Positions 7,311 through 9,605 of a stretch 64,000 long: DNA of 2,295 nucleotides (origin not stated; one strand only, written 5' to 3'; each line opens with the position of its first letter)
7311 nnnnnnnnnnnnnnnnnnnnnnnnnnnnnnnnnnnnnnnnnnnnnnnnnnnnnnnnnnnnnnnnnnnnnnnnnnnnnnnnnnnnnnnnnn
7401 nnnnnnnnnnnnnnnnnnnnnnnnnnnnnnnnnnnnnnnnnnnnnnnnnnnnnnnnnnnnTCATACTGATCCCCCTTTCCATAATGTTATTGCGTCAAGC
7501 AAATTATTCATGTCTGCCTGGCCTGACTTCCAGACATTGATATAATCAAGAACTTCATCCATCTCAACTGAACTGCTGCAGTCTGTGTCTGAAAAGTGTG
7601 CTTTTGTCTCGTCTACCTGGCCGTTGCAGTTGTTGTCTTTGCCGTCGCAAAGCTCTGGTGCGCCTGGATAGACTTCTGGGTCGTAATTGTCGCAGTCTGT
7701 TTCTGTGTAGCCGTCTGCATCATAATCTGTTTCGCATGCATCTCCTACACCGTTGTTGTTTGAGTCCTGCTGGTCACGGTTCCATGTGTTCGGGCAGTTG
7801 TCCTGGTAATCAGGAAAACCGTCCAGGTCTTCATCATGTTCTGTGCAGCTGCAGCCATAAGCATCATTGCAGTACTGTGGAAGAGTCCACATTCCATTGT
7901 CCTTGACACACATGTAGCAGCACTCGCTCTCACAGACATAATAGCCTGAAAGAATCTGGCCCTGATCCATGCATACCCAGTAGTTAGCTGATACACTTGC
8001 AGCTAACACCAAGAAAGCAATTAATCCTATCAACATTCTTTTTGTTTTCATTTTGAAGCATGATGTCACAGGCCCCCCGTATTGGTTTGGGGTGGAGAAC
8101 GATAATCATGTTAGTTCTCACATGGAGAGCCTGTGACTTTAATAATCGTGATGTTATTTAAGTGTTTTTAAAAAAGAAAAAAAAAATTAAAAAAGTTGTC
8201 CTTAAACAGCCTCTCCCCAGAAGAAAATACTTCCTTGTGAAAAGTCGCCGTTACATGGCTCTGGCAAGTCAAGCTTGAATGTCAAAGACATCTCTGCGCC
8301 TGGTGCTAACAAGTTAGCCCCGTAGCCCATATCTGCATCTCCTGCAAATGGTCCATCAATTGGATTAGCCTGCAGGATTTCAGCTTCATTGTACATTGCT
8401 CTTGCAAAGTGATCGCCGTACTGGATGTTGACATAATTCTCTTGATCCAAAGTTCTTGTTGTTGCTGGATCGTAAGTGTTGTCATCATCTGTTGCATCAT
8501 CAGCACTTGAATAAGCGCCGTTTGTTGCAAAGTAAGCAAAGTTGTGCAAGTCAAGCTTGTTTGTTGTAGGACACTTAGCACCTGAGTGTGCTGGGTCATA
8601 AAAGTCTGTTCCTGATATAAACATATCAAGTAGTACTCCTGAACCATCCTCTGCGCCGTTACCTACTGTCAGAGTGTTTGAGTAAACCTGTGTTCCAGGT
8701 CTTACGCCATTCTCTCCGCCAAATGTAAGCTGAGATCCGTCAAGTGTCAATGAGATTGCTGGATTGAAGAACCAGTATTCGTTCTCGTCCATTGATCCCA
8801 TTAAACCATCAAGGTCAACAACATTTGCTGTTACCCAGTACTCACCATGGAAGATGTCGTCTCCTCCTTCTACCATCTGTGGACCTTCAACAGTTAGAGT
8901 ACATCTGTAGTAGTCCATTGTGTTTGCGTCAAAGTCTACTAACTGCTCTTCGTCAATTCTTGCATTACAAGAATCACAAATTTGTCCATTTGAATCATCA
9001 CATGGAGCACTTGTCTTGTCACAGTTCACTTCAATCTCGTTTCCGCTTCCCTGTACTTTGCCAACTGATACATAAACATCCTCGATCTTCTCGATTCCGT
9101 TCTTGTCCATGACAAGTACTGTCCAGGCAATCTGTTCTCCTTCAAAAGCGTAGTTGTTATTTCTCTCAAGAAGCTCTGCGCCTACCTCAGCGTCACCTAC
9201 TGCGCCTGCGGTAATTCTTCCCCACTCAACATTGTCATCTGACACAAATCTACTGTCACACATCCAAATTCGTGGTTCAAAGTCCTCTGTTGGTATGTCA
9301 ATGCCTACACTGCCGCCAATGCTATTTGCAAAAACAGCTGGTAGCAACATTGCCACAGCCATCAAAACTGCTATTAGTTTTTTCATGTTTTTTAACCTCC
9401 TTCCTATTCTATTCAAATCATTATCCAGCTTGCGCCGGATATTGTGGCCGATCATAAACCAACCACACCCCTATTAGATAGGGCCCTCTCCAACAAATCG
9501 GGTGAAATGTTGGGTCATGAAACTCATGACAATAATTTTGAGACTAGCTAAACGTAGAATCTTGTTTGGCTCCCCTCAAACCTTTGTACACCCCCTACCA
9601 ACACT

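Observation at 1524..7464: Family of secreted proteins with variable N-terminal parts and a constant 105-aa Cys-rich C-terminal domain ending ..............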

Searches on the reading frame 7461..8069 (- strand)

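Call 6: search_protein_families(library=pfam, max_evalue=1, proteins=[window:7461-8069:-])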
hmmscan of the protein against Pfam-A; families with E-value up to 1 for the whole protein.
window:7461-8069:- (202 aa): 2 families
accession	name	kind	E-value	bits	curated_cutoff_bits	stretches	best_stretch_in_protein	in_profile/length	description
PF11617.13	Cu-binding_MopE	-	1.6e-13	51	27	1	125-154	1-30/30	Putative metal-binding motif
PF02412.23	TSP_3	-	1.5e-11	44.2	25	2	69-100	6-36/36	Thrombospondin type 3 repeat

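Call 7: search_protein_families(library=ncbifam, max_evalue=1, proteins=[window:7461-8069:-])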
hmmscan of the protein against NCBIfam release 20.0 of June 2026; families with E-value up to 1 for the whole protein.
window:7461-8069:- (202 aa): 2 families
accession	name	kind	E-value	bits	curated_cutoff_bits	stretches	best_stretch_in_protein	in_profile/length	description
NF047638.1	throspo3_MtsC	equivalog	1.1e-06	27.9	350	1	74-128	191-243/428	cell-cell cohesion MYXO-CTERM protein MtsC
NF045500.1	Omp28_seleno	equivalog_domain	0.00021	20.8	200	1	77-114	272-309/377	Omp28-related selenoprotein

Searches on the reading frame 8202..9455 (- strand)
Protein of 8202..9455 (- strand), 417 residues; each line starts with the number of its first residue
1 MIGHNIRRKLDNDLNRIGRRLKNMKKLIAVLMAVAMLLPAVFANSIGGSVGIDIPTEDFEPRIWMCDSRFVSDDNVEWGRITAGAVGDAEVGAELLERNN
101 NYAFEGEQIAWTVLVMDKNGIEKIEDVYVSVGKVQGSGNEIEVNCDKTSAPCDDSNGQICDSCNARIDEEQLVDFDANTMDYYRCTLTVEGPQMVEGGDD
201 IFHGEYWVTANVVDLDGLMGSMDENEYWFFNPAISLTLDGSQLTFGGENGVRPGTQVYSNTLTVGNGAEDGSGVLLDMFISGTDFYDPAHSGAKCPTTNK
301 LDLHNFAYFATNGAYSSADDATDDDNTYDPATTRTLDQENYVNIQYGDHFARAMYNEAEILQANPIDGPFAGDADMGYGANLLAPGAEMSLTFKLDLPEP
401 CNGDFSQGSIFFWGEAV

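Call 6: search_protein_families(library=pfam, max_evalue=1, proteins=[window:8202-9455:-])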
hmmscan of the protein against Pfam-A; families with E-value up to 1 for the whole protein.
window:8202-9455:- (417 aa): 0 families

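Call 7: search_protein_families(library=ncbifam, max_evalue=1, proteins=[window:8202-9455:-])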
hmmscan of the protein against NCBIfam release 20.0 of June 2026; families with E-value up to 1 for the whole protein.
window:8202-9455:- (417 aa): 0 families

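Call 93: find_homologous_proteins(query=window:8202-9455:-, max_evalue=0.001)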
Query window:8202-9455:- (417 aa): 1166 proteins with E <= 0.001 among 5288 candidates; the best 120 are listed.
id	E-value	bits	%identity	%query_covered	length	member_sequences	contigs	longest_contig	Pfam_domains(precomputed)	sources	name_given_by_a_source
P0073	3.2e-269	911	100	94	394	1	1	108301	-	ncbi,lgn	-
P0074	9.4e-150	517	62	94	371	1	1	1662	-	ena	-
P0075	3.6e-149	515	61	96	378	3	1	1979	-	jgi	jgi:hypothetical protein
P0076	5.2e-148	512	61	94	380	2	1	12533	-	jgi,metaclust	metaclust:\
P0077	2.8e-146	506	62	94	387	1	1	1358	-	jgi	jgi:hypothetical protein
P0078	4.0e-146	505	61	94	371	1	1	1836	-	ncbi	-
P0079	2.3e-144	500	62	95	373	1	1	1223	-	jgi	jgi:hypothetical protein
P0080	1.6e-142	493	59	94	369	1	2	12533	-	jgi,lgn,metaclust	metaclust:\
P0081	4.0e-142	492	45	90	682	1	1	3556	-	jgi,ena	-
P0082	1.6e-139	484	59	96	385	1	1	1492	-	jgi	jgi:hypothetical protein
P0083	9.6e-139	481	59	94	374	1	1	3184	-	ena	-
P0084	2.2e-137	477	59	94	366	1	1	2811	-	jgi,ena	-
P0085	3.5e-137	476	59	94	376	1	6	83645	-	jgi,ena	-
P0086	4.8e-137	475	59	94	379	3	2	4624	-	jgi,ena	-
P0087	5.4e-137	475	58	94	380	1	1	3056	-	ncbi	-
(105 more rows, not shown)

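Call 95: search_solved_structures(query=P0073, max_evalue=1)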
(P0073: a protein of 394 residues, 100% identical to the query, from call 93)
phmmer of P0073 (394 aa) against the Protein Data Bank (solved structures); distinct sequences matched with E-value up to 1: 0.
